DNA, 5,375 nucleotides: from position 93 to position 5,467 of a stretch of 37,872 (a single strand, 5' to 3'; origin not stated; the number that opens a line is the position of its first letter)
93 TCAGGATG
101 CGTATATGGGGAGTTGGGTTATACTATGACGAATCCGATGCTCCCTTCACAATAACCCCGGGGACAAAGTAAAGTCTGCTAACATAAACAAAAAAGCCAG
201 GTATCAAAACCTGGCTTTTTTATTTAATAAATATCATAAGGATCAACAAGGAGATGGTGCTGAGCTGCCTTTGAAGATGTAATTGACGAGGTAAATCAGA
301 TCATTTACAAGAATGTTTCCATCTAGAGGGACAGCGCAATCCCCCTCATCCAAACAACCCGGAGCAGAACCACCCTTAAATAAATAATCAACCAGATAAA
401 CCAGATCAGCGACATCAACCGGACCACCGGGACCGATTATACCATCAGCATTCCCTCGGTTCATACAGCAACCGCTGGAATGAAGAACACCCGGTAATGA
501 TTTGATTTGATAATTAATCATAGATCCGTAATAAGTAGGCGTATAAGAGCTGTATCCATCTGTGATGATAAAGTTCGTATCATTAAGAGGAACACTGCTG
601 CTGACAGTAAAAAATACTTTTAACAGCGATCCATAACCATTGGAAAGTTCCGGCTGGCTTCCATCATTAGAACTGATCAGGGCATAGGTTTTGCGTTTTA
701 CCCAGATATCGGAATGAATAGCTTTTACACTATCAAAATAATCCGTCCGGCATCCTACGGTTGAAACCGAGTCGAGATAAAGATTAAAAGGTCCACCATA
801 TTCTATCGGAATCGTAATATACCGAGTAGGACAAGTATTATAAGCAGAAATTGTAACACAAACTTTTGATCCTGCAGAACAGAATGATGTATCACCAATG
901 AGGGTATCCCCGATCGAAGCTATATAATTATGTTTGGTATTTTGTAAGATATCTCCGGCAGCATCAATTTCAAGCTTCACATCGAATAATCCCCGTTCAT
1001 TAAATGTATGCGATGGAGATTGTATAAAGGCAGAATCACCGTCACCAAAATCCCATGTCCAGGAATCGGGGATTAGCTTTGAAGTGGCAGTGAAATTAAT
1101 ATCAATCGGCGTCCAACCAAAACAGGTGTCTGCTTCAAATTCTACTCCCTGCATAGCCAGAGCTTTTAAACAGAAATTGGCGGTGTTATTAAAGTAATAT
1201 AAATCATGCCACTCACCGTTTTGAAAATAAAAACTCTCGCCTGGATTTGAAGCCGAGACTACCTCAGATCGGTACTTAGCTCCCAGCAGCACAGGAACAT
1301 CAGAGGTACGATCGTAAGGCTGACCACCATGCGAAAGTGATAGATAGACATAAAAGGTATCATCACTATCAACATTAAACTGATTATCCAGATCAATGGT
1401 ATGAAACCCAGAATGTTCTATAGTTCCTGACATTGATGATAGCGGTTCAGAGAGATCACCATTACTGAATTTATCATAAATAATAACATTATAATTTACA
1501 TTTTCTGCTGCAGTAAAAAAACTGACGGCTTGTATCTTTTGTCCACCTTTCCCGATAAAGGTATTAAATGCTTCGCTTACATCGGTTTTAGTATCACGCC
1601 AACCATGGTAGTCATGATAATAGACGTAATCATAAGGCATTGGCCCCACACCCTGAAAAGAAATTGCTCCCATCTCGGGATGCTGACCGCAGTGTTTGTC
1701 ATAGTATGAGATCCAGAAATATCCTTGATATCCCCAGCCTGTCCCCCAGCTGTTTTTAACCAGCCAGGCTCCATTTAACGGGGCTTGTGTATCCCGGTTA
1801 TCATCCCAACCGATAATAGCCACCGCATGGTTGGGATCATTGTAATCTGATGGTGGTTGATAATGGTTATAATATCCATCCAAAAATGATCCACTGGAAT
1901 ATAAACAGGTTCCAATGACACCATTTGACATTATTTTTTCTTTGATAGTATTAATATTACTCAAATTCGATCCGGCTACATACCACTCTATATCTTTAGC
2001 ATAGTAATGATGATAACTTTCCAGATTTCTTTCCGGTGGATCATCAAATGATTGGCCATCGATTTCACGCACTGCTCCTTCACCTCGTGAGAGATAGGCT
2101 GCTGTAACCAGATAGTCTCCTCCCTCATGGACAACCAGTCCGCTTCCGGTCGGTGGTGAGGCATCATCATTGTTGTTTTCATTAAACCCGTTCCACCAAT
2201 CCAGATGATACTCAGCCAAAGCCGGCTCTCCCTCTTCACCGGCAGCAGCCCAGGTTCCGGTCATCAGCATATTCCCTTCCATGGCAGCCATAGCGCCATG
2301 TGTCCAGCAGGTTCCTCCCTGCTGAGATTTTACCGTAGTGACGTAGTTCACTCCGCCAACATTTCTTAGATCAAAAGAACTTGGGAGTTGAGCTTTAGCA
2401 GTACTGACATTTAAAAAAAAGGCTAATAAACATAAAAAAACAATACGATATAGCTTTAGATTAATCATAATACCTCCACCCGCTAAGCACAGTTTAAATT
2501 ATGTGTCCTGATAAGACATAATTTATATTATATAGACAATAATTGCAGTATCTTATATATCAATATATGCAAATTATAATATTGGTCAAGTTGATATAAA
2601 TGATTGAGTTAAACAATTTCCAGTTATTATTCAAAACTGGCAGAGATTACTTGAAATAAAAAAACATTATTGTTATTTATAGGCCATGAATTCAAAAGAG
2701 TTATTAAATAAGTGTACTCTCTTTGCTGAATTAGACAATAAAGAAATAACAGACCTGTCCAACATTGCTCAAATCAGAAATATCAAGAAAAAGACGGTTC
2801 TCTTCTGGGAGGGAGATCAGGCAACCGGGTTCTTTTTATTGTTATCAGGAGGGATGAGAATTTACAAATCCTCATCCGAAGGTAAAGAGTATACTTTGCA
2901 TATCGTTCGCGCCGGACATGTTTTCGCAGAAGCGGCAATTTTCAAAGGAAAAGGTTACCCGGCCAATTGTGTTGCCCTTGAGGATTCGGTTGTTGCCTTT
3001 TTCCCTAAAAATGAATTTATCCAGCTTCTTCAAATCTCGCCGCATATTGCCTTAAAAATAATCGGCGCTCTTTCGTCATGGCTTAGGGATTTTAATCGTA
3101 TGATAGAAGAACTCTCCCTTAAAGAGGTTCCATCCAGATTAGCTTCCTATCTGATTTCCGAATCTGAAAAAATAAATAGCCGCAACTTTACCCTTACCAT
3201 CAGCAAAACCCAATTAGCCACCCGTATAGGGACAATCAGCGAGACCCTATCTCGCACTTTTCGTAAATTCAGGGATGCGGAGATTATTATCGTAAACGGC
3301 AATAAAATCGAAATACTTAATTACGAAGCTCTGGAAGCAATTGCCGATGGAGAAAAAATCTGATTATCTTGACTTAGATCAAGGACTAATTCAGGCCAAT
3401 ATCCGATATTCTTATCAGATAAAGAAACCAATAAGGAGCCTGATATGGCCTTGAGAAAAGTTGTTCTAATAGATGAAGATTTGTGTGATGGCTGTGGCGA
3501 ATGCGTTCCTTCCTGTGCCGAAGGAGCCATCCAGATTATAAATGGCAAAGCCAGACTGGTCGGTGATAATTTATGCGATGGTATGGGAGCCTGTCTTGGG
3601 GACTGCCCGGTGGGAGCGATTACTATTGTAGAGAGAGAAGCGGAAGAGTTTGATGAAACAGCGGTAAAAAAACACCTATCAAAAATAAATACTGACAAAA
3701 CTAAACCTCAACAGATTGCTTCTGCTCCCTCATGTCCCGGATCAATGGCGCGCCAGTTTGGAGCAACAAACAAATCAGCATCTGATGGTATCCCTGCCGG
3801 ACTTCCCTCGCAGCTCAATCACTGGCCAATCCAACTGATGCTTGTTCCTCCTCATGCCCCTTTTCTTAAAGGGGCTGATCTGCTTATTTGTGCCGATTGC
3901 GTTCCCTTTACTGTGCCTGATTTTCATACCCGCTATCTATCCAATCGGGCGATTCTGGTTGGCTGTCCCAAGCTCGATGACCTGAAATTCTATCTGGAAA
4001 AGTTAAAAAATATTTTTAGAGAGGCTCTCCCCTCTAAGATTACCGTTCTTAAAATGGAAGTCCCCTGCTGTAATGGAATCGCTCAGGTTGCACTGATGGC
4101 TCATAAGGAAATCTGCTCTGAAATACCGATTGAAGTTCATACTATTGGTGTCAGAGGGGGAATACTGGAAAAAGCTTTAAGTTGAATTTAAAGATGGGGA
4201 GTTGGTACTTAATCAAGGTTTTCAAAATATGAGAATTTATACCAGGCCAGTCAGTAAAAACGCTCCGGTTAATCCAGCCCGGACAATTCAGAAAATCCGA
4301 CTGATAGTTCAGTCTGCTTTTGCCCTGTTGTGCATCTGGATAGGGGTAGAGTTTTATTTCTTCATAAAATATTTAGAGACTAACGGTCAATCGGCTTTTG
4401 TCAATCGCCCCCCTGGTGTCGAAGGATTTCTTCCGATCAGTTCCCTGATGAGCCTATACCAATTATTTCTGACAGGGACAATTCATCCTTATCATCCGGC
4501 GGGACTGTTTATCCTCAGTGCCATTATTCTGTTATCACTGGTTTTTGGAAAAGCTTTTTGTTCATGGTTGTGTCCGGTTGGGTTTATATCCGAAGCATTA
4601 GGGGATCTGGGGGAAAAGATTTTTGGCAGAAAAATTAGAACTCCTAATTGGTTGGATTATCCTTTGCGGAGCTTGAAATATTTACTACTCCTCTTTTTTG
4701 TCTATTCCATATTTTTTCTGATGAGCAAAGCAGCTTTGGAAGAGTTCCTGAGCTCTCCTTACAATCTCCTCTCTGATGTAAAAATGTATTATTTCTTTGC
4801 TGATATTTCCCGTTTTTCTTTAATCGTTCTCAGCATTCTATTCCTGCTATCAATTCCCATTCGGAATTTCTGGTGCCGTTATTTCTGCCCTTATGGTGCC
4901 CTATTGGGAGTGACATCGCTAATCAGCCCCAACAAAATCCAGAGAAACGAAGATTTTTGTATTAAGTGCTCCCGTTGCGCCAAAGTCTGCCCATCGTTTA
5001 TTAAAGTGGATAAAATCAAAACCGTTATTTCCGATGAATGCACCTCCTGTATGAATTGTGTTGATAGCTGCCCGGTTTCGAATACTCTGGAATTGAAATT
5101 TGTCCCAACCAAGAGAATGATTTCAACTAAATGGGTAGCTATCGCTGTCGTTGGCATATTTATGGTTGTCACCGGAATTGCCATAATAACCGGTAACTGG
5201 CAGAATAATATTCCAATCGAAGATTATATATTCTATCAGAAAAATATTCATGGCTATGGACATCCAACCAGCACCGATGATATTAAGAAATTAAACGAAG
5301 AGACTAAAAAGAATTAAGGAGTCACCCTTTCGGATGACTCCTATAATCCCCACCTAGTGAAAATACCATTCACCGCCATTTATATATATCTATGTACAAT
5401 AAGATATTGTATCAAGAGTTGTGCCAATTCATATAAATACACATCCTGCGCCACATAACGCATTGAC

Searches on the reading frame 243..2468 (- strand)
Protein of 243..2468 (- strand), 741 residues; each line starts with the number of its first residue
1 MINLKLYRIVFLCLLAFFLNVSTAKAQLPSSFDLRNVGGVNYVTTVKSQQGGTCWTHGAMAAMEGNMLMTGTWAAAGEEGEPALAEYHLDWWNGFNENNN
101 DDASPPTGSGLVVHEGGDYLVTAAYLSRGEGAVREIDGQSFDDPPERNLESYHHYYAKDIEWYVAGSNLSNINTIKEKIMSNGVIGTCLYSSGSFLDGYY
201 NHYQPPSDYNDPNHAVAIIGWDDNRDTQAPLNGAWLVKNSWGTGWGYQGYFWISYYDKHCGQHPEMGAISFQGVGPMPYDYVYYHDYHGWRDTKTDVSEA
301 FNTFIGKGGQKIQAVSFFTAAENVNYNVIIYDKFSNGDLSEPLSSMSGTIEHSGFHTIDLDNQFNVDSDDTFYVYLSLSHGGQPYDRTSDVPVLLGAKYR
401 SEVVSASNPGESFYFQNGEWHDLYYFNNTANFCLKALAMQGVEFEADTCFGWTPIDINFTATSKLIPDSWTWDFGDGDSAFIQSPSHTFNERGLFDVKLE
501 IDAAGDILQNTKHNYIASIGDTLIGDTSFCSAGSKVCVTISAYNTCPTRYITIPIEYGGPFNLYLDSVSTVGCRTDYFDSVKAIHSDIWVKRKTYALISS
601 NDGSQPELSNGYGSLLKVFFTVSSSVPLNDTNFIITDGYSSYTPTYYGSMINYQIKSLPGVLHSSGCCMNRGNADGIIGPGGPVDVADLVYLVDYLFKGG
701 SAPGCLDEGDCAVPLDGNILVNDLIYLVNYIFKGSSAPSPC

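Call 7: search_protein_families(library=pfam, proteins=[window:243-2468:-], max_evalue=0.01)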
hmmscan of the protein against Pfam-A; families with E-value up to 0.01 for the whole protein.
window:243-2468:- (741 aa): 4 families
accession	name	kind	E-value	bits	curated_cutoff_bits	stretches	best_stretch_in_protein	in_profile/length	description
PF18560.7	Lectin_like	-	9.7e-30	104.3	27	1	282-437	1-155/156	Lectin like domain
PF00112.29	Peptidase_C1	-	1.3e-18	68.3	20.7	2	171-262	123-212/220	Papain family cysteine protease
PF18911.6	PKD_4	-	2.4e-09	37.5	27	1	456-513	23-80/85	PKD domain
PF00801.26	PKD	-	1.4e-06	28.6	23.5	1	469-501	31-65/80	PKD domain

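Call 8: search_protein_families(library=ncbifam, proteins=[window:243-2468:-], max_evalue=0.01)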
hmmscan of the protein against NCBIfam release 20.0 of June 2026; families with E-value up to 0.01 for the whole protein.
window:243-2468:- (741 aa): 0 families

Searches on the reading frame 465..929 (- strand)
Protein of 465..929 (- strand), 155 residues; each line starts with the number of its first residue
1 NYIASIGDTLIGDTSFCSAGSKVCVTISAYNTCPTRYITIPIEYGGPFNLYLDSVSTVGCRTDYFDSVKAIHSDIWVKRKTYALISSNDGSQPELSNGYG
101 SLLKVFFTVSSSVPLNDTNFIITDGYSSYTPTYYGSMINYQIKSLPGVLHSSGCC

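Call 9: search_protein_families(library=pfam, proteins=[window:465-929:-], max_evalue=10)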
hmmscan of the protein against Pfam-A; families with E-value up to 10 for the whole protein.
seq(155 aa): 0 families

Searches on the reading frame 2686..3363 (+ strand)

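Call 82: search_protein_families(library=pfam, proteins=[window:2686-3363:+], max_evalue=0.0001)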
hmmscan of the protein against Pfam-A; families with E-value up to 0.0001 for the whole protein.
window:2686-3363:+ (225 aa): 2 families
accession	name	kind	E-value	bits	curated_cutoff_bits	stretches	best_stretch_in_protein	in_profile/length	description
PF00027.35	cNMP_binding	-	7e-23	80.9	27.5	1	31-116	2-87/89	Cyclic nucleotide-binding domain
PF13545.12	HTH_Crp_2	-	4.2e-15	55.9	27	1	151-219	2-70/70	Crp-like helix-turn-helix domain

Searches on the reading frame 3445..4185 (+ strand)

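Call 82: search_protein_families(library=pfam, proteins=[window:3445-4185:+], max_evalue=0.0001)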
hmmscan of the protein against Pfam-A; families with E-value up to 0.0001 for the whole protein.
window:3445-4185:+ (246 aa): 7 families
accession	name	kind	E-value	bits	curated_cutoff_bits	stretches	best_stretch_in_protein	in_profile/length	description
PF13237.11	Fer4_10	-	1.6e-07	31.5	25.5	1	7-55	2-53/53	4Fe-4S dicluster domain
PF12837.12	Fer4_6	-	2.5e-07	30.8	25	1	6-29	1-24/24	4Fe-4S binding domain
PF14697.11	Fer4_21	-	3.3e-07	30.8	35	1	8-60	2-58/59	4Fe-4S dicluster domain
PF00037.32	Fer4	-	1.2e-06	28.6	21.1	1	8-29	2-23/24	4Fe-4S binding domain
PF13187.11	Fer4_9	-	6e-06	26.6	27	1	14-59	2-52/52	4Fe-4S dicluster domain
PF12838.12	Fer4_7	-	1e-05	26.4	27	1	14-58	2-52/52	4Fe-4S dicluster domain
PF25160.1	LdpA_Fe-S-bd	-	5.1e-05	23.4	27.6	0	9-31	23-45/49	LdpA Fe-S cluster-binding domain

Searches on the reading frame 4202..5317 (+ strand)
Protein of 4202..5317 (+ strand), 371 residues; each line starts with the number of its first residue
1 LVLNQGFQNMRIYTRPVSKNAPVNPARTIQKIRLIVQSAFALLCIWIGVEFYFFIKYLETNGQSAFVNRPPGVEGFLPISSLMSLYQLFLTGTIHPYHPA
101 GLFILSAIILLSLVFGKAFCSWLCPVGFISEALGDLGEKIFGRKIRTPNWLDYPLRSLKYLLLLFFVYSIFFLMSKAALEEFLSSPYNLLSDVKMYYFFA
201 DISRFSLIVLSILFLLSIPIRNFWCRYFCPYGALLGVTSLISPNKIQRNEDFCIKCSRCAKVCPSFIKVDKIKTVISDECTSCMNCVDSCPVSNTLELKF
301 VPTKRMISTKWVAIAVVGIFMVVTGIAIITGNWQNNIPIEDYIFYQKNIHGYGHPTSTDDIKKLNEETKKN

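Call 82: search_protein_families(library=pfam, proteins=[window:4202-5317:+], max_evalue=0.0001)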
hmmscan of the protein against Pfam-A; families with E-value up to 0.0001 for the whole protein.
window:4202-5317:+ (371 aa): 9 families
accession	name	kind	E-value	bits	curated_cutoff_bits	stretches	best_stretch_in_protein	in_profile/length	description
PF12801.12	Fer4_5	-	1.2e-20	73.6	22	2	98-144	2-48/48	4Fe-4S binding domain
PF00037.32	Fer4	-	1.5e-11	44.1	21.1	0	247-264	2-19/24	4Fe-4S binding domain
PF14697.11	Fer4_21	-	3.5e-09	37.1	35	1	249-297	4-58/59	4Fe-4S dicluster domain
PF13237.11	Fer4_10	-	1.4e-08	35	25.5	1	246-291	2-53/53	4Fe-4S dicluster domain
PF12838.12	Fer4_7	-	5.3e-07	30.4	27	1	253-293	2-51/52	4Fe-4S dicluster domain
PF13484.11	Fer4_16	-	2.3e-06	28.7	30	0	279-297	1-19/66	4Fe-4S double cluster binding domain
PF12837.12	Fer4_6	-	8.2e-06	26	25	0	246-264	2-20/24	4Fe-4S binding domain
PF13187.11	Fer4_9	-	2.3e-05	24.7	27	0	253-292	2-49/52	4Fe-4S dicluster domain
PF12798.12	Fer4_3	-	7.3e-05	23.8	27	0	280-292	1-13/15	4Fe-4S binding domain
